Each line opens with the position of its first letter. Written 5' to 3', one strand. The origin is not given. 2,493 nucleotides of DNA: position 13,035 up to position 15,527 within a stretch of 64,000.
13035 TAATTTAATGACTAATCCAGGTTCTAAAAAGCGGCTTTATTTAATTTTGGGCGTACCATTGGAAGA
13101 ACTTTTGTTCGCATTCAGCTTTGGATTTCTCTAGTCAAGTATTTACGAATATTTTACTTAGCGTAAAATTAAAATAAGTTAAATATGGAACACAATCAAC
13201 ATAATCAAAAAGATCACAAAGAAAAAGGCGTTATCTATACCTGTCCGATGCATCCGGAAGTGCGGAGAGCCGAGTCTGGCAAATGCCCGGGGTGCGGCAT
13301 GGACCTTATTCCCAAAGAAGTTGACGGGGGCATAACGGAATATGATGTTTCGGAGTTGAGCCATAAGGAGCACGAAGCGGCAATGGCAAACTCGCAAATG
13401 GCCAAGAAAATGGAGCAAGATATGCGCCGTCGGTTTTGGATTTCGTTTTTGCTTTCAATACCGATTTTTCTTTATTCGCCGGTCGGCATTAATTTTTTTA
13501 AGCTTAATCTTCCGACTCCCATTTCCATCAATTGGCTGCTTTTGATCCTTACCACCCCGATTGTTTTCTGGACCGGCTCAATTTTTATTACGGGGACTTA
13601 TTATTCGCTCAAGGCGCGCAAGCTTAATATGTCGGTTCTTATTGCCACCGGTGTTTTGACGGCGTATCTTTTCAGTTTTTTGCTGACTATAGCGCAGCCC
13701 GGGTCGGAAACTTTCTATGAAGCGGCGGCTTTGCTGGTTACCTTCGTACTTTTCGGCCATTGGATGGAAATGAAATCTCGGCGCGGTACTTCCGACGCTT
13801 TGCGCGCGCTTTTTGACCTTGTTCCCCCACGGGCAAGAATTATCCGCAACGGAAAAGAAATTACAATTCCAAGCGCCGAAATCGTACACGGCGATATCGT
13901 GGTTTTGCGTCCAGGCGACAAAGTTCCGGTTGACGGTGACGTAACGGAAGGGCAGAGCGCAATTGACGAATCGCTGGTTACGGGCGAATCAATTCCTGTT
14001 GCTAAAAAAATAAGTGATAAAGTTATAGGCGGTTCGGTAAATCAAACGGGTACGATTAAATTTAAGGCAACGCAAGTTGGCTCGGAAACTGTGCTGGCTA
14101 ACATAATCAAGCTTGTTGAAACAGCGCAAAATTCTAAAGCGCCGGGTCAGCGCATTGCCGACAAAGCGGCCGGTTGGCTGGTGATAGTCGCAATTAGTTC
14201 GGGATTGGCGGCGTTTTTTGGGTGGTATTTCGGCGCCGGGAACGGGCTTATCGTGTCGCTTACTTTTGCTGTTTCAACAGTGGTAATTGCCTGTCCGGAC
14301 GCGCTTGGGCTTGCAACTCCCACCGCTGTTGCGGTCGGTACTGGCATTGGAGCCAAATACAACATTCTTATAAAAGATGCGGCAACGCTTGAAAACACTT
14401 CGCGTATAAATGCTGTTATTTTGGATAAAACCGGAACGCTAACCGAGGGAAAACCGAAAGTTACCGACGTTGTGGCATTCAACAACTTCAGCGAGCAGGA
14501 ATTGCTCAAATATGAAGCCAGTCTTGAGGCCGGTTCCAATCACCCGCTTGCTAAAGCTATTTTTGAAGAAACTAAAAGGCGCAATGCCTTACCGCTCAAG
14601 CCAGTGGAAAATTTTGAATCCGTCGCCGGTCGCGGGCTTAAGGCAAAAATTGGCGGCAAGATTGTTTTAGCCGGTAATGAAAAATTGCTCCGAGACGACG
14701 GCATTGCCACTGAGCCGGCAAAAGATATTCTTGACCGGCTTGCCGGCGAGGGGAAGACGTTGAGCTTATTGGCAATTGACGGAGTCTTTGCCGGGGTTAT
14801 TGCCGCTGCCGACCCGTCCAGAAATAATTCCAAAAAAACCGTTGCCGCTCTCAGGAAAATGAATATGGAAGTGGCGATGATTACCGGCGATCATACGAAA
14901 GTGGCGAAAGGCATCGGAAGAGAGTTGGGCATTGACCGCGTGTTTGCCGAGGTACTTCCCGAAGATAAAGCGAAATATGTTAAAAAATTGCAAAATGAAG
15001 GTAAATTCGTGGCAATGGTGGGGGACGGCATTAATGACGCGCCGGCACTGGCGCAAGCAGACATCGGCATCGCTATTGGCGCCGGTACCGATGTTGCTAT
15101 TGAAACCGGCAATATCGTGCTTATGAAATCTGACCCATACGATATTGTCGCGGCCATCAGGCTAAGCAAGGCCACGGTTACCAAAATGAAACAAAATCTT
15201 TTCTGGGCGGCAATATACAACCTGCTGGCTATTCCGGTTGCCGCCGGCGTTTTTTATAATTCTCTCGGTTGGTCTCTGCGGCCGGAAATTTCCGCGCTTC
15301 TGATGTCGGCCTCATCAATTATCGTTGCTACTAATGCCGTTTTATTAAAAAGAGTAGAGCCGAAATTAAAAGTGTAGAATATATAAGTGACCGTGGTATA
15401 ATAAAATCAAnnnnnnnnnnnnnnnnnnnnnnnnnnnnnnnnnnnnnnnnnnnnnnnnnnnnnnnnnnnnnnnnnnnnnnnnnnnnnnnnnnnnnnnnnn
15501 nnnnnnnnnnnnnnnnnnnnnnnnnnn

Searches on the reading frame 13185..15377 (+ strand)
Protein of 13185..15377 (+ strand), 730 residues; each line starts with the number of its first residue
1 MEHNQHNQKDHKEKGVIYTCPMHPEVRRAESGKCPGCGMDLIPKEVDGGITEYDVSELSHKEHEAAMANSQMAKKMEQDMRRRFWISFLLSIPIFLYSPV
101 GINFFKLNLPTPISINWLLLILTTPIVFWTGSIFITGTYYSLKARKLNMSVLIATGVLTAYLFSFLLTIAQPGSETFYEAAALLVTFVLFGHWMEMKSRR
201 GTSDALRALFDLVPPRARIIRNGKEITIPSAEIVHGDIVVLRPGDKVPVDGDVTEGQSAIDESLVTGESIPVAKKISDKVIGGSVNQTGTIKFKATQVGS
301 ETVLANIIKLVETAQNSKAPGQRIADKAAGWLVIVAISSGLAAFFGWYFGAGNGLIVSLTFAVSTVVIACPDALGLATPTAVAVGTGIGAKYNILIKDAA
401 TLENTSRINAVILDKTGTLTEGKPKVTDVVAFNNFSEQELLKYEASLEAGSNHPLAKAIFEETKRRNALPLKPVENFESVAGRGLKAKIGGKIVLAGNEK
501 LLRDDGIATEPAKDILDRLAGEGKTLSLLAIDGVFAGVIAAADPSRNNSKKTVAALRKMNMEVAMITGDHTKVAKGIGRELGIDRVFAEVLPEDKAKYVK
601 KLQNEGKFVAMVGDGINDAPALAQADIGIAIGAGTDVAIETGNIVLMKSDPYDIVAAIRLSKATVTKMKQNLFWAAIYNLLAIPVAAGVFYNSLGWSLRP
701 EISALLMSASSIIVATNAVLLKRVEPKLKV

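Call 64: search_protein_families(library=pfam, proteins=[window:13185-15377:+], max_evalue=0.0001)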
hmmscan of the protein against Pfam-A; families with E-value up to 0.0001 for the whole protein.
window:13185-15377:+ (730 aa): 3 families
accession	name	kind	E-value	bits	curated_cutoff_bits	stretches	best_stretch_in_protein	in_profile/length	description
PF00122.25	E1-E2_ATPase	-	3.2e-54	183.6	28.1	1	212-391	2-180/181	E1-E2 ATPase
PF00702.32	Hydrolase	-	6.3e-35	121.7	26.4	1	408-626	1-191/191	haloacid dehalogenase-like hydrolase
PF19335.5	HMBD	-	3.2e-11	43.4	23.6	1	18-44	2-28/28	Heavy metal binding domain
